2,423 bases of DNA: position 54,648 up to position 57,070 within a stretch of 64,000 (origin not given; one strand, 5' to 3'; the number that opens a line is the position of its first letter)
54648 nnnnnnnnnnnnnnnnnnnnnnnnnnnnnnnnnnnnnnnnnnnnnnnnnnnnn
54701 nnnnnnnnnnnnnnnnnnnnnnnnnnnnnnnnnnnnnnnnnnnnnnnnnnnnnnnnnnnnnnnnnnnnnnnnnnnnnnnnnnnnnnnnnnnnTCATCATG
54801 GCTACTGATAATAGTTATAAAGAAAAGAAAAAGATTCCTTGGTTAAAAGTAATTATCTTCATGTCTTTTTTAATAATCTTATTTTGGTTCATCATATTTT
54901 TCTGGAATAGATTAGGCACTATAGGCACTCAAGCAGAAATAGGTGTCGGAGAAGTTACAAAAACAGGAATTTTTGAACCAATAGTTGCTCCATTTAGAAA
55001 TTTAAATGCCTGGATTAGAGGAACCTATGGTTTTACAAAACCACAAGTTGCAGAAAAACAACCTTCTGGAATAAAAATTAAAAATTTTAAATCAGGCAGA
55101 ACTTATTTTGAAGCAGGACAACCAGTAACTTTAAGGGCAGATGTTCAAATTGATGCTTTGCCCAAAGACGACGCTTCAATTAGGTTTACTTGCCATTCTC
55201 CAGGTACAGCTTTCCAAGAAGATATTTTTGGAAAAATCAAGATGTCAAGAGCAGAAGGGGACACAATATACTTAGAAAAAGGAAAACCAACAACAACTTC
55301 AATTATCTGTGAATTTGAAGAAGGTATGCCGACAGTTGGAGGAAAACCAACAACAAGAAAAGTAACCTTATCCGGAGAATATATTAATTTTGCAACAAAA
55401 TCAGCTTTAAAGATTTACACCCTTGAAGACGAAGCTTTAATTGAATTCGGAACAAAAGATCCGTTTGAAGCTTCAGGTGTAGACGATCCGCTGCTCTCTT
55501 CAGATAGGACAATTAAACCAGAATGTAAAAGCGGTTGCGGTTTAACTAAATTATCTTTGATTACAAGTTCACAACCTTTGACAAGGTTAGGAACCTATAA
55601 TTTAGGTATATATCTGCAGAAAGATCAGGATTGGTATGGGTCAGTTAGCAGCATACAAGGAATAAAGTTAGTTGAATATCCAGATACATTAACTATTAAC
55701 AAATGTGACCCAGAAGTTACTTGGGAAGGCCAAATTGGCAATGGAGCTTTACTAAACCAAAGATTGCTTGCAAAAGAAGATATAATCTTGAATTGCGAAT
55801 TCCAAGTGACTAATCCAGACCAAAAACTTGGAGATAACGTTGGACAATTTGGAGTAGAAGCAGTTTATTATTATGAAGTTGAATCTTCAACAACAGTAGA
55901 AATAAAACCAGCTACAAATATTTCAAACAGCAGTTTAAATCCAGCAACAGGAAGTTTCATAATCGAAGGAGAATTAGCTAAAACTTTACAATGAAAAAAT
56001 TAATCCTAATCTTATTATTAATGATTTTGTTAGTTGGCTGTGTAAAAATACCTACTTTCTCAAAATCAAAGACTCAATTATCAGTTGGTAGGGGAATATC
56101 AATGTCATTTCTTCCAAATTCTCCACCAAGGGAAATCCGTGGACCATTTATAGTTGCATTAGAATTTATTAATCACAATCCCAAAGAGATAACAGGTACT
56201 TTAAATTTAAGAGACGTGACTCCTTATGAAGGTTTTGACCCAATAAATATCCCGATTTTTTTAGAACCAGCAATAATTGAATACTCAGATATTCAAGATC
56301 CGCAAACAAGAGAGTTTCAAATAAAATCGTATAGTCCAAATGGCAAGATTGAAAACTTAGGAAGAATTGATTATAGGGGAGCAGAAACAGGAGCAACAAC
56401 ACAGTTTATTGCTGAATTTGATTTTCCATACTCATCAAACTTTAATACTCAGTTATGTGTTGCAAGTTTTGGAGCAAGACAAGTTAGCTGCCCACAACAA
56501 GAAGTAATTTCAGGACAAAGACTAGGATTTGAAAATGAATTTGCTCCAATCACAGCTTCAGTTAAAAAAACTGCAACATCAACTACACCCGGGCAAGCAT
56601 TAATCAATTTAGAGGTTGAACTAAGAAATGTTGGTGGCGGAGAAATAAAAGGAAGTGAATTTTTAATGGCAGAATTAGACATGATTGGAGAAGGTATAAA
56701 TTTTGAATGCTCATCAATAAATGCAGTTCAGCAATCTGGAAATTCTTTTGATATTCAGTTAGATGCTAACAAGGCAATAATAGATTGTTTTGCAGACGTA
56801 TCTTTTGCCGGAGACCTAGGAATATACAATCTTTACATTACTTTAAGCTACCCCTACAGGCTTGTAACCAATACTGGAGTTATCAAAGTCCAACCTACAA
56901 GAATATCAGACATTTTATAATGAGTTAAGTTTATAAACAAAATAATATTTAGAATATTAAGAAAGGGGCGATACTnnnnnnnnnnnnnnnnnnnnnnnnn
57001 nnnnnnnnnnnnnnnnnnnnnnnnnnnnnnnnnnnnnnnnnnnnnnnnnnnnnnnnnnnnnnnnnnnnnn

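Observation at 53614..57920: Operon of four paralogous secreted or lipoproteins with internal repeats: candidate cell-surface assembly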

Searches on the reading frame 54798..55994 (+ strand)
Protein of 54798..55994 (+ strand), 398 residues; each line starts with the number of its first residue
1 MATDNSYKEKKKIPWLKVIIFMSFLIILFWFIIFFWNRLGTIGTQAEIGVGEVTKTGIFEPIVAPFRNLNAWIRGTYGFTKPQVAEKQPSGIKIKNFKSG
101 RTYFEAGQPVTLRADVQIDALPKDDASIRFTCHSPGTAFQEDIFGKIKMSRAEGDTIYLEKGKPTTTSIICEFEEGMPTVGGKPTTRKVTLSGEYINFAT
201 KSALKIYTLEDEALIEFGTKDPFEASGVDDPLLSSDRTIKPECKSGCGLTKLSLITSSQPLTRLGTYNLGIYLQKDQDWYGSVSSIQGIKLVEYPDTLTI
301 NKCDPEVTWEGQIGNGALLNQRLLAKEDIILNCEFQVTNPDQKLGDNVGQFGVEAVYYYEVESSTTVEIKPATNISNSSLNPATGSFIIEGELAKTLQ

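Call 3: search_protein_families(library=pfam, proteins=[window:54798-55994:+], max_evalue=1)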
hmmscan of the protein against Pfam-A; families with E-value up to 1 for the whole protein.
window:54798-55994:+ (398 aa): 0 families

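Call 4: search_protein_families(library=ncbifam, proteins=[window:54798-55994:+], max_evalue=1)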
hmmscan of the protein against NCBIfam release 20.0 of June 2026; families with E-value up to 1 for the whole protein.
window:54798-55994:+ (398 aa): 0 families

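Call 21: find_homologous_proteins(query=window:54798-55991:+, max_evalue=0.001)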
Query window:54798-55991:+ (398 aa): 6 proteins with E <= 0.001 among 3377 candidates.
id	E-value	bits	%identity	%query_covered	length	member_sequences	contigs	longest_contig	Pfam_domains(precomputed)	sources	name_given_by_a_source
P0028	2.4e-267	904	100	100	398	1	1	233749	-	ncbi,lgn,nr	ncbi:MAG: hypothetical protein Q8R00_04075 [Candidatus Nanoarchaeia archaeon]|nr:hypothetical protei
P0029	3.3e-128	446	55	94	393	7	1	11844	-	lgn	-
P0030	2.1e-115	404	51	100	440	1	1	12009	-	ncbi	-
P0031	1.1e-109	385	49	95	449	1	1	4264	-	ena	-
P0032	1.1e-105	372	49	96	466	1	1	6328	-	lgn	-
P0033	2.0e-104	368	52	85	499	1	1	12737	-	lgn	-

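Call 51: search_solved_structures(query=A4, max_evalue=1)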
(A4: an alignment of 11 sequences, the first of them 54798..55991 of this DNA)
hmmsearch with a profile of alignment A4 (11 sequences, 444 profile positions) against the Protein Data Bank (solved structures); distinct sequences matched with E-value up to 1: 0.

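Call 65: search_protein_families(library=phrogs, proteins=[window:54798-55994:+], max_evalue=0.01)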
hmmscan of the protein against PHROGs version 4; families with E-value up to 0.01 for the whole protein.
window:54798-55994:+ (398 aa): 0 families

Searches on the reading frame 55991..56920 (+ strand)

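Call 3: search_protein_families(library=pfam, proteins=[window:55991-56920:+], max_evalue=1)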
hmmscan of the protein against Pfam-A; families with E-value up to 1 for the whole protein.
window:55991-56920:+ (309 aa): 0 families

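Call 4: search_protein_families(library=ncbifam, proteins=[window:55991-56920:+], max_evalue=1)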
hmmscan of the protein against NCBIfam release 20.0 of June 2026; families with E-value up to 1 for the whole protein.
window:55991-56920:+ (309 aa): 0 families

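Call 65: search_protein_families(library=phrogs, proteins=[window:55991-56920:+], max_evalue=0.01)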
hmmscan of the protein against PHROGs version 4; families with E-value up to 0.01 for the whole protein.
window:55991-56920:+ (309 aa): 1 family
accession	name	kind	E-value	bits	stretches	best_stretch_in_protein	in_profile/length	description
phrog_1119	-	moron, auxiliary metabolic gene and host takeover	0.0042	18.5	1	1-22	1-23/78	Cor superinfection exclusion protein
